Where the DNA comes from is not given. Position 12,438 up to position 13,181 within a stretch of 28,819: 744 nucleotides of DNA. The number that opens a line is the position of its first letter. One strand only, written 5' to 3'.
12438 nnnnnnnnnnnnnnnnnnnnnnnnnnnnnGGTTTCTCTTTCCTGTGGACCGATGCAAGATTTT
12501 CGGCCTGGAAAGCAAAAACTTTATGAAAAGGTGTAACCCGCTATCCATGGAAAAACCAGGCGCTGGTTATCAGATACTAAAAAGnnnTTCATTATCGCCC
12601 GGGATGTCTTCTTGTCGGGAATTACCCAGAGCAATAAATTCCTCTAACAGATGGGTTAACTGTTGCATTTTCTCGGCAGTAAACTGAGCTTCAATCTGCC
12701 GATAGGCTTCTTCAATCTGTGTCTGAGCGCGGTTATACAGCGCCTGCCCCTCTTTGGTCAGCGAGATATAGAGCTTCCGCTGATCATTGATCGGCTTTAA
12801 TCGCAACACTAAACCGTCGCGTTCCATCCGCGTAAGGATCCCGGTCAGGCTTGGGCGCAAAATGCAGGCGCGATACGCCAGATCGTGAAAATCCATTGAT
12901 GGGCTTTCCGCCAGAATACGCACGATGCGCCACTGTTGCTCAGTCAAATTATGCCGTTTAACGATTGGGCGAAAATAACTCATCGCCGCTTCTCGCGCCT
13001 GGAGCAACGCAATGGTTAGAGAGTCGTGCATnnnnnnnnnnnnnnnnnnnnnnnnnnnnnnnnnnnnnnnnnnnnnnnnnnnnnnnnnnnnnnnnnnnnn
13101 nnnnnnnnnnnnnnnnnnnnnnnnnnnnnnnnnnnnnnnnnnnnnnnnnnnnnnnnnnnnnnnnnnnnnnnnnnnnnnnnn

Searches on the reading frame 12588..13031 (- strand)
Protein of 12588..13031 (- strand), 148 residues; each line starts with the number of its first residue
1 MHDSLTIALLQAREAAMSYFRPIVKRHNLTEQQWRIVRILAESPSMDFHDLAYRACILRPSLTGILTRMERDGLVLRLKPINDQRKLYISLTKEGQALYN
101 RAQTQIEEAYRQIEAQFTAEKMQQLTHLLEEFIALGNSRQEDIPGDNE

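Call 17: search_protein_families(proteins=[window:12588-13031:-], library=ncbifam)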
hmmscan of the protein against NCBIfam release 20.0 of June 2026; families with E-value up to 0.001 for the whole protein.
window:12588-13031:- (148 aa): 13 families
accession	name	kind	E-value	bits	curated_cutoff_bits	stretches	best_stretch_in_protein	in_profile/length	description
TIGR02337.1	HpaR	equivalog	4.9e-60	201.1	121.2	1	4-133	1-130/130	homoprotocatechuate degradation operon regulator HpaR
NF053777.1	Saro0803TransReg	equivalog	3.2e-14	52.8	200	1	4-131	10-137/140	Saro_0803 family transcriptional regulator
NF052638.1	TransRegOhrRVib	equivalog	2e-12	47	200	1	4-132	10-136/141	transcriptional regulator OhrR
NF041230.1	BagL_FevM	exception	5.1e-11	42.8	230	1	27-131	36-140/145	MarR family transcriptional regulator BagL/FevM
TIGR04472.1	reg_rSAM_mob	hypoth_equivalog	2.7e-08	34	240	1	31-131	31-131/141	radical SAM mobile pair system MarR family transcriptional regulator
NF002926.0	PRK03573.1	equivalog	1e-07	32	120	1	26-131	26-132/144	transcriptional regulator SlyA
NF045593.1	bilirub_TF_BilQ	equivalog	6.7e-07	29.1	125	1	63-131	62-130/135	bilirubin utilization transcriptional regulator BilQ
NF050133.1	TransRegFabT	equivalog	5.3e-06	26.8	200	1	38-132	36-130/138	fatty acid biosynthesis transcriptional regulator FabT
NF052438.1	TransRegRv0880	equivalog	7.4e-06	25.8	220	1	33-127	36-130/143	Rv0880 family HTH-type transcriptional regulator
NF008565.1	PRK11512.1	equivalog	0.00013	22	240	1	60-131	69-141/144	multiple antibiotic resistance transcriptional regulator MarR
TIGR01889.1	Staph_reg_Sar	paralog_domain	0.00018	21.7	62.6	1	14-108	8-106/109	staphylococcal accessory regulator family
NF038251.1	AdcR_fam_Zn_TF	equivalog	0.00035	20.8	175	1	28-132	33-139/143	zinc-dependent MarR family transcriptional regulator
NF008122.0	PRK10870.1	equivalog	0.0007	19.3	157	1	59-132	85-158/176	transcriptional repressor MprA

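Call 21: find_homologous_proteins(query=window:12588-13031:-, max_evalue=1e-20)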
Query window:12588-13031:- (148 aa): 1099 proteins with E <= 1e-20 among 1148 candidates; the best 120 are listed.
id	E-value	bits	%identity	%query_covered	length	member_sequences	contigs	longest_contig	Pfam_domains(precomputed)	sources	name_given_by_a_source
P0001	9.2e-90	315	99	100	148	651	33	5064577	PF01047.29,PF12802.14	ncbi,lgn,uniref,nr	ncbi:homoprotocatechuate degradation operon regulator HpaR [Escherichia coli]|uniref:homoprotocatech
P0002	1.3e-88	312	99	100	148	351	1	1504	PF01047.29,PF12802.14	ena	-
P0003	3.4e-88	310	99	100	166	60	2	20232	PF01047.29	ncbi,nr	ncbi:homoprotocatechuate degradation operon regulator HpaR [Shigella sonnei]|nr:homoprotocatechuate 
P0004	1.8e-82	292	96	100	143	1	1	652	PF01047.29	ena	-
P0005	4.4e-82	290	96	100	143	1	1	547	PF01047.29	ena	-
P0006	3.0e-81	288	95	100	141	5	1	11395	PF01047.29,PF12802.14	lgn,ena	-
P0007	1.2e-80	286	95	100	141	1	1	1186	PF01047.29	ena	-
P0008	2.6e-80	285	100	91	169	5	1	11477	PF01047.29,PF12802.14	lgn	-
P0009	1.1e-75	270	92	100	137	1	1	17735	PF01047.29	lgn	-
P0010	2.0e-75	269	86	99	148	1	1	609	PF01047.29,PF12802.14,PF22381.3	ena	-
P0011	2.8e-75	268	84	100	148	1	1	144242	PF01047.29,PF12802.14,PF22381.3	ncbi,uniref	ncbi:homoprotocatechuate degradation operon regulator HpaR [Pseudocitrobacter cyperus]|uniref:Homopr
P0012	5.8e-75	267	86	99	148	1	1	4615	PF01047.29,PF12802.14,PF22381.3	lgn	-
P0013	6.9e-75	267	86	99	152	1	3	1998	PF01047.29,PF12802.14,PF22381.3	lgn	-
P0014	8.0e-75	267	86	99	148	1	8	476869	PF01047.29,PF12802.14,PF22381.3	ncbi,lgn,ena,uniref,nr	ncbi:homoprotocatechuate degradation operon regulator HpaR [Pseudocitrobacter sp. 73]|uniref:homopro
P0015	1.9e-74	266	85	99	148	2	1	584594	PF01047.29,PF12802.14,PF22381.3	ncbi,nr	ncbi:homoprotocatechuate degradation operon regulator HpaR [Enterobacteriaceae bacterium G50]|nr:hom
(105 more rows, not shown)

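Call 23: find_related_loci(query=A1, collection=genome_contigs, flank=2500)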
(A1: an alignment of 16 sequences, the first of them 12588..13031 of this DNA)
Query A1 (148 aa) in genome_contigs; peptide patterns used: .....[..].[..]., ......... (x = any residue, [..] = any of these).
343 stretches matched a pattern; 341 encode a relative of the query (tblastn E <= 1e-3); the best 80 are kept; 80 distinct loci.
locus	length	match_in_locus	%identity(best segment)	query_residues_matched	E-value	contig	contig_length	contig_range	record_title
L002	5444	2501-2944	99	1-148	7e-98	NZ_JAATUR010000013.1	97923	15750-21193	Escherichia coli strain SCPM-O-B-8794 13length=97923, whole genome shotgun sequence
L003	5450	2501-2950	83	1-146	1e-82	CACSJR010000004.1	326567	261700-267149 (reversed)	Citrobacter sp. 18056 isolate 18056_Citrobacter_Ancestor genome assembly, contig: NODE_4, whole genome shotgun sequence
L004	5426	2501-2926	87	1-142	9e-82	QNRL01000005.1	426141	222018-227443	Pseudocitrobacter faecalis strain DSM 27453 Ga0244571_105, whole genome shotgun sequence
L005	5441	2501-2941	84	1-147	1e-81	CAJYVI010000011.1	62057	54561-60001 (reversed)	MAG: uncultured Pseudocitrobacter sp. isolate SP260_1_metabat2_genome_mining.39 genome assembly, contig: k127_93135, who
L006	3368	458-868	88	1-137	1e-81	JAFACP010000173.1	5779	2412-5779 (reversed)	MAG: Proteobacteria bacterium isolate OH_SBB_50 k127_909862, whole genome shotgun sequence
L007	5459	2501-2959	82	1-145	2e-81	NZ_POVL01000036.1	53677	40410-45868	Enterobacter sichuanensis strain WCHECL1597 36, whole genome shotgun sequence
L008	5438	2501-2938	85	1-146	2e-81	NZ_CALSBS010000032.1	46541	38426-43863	Pseudocitrobacter vendiensis strain CPO20170097T, whole genome shotgun sequence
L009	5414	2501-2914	88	1-138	8e-81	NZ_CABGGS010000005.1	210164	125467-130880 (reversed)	Klebsiella spallanzanii isolate SB6411, whole genome shotgun sequence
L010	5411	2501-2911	88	1-137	5e-81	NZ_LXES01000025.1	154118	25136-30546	Enterobacter soli ATCC BAA-2102 Sequence00025, whole genome shotgun sequence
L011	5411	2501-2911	88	1-137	4e-81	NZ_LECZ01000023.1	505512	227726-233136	Enterobacter genomosp. O strain GN03164 contig23, whole genome shotgun sequence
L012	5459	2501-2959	81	1-145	9e-81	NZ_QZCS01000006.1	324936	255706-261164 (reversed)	Enterobacter chuandaensis strain 090028 6, whole genome shotgun sequence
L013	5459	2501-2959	81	1-145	1e-80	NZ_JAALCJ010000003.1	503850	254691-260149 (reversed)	Enterobacter cloacae strain M-7 NODE_3_length_503850_cov_90.5198, whole genome shotgun sequence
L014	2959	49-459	87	1-137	1e-80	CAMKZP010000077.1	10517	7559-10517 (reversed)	MAG: uncultured Enterobacter sp. isolate SRR10810004_bin.5_metawrap_v1.3.0_MAG genome assembly, contig: ERZ12407369_625,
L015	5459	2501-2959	80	1-145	3e-80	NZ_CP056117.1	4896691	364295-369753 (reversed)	Enterobacter cloacae strain DSM 26481 chromosome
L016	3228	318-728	87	1-137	2e-80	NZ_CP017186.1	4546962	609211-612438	Enterobacter hormaechei subsp. hoffmannii strain DSM 14563 chromosome, complete genome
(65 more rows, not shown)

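Call 45: search_solved_structures(query=window:12588-13031:-, max_evalue=0.00001, show_alignments=1)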
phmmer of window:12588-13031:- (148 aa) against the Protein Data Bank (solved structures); distinct sequences matched with E-value up to 0.00001: 25.
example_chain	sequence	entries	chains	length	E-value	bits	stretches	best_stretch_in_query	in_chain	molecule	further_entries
5aip_A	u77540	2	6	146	5.7e-44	152.3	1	2-134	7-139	TRANSCRIPTIONAL REGULATOR, MARR FAMILY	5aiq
2fbi_A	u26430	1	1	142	9.6e-41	141.9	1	3-132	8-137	probable transcriptional regulator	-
7el2_A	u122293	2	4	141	1.1e-32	115.8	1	3-132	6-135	Homoprotocatechuate degradation operon regulator HpaR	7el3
7kki_A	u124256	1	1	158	1.1e-10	44.6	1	3-135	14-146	Transcriptional regulator, MarR family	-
2pex_A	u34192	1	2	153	1.5e-10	44.2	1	3-131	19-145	Transcriptional regulator OhrR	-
7kfo_A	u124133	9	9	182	1.7e-10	44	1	3-135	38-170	Transcriptional regulator, MarR family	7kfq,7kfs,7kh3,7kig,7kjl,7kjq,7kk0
2pfb_A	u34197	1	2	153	2e-10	43.8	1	4-131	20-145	Transcriptional regulator OhrR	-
7krh_A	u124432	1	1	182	1.2e-09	41.3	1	3-135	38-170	Transcriptional regulator, MarR family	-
5hsm_A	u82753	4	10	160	6e-09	39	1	29-131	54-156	Uncharacterized HTH-type transcriptional regulator Rv2887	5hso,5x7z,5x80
3bja_A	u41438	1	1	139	1.6e-08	37.7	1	23-128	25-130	Transcriptional regulator, MarR family, putative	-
1z91_A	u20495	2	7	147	4.1e-08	36.3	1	11-102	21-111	Organic hydroperoxide resistance transcriptional regulator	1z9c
1lnw_A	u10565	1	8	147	5.9e-08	35.8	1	25-135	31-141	Multidrug resistance operon repressor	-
8za5_A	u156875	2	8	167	6.2e-08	35.7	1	16-131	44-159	MarR-family transcriptional regulator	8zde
3mex_A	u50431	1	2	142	8e-08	35.4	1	25-134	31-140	Multidrug resistance operon repressor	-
9vg2_A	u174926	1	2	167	8.6e-08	35.3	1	16-131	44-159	MarR-family transcriptional regulator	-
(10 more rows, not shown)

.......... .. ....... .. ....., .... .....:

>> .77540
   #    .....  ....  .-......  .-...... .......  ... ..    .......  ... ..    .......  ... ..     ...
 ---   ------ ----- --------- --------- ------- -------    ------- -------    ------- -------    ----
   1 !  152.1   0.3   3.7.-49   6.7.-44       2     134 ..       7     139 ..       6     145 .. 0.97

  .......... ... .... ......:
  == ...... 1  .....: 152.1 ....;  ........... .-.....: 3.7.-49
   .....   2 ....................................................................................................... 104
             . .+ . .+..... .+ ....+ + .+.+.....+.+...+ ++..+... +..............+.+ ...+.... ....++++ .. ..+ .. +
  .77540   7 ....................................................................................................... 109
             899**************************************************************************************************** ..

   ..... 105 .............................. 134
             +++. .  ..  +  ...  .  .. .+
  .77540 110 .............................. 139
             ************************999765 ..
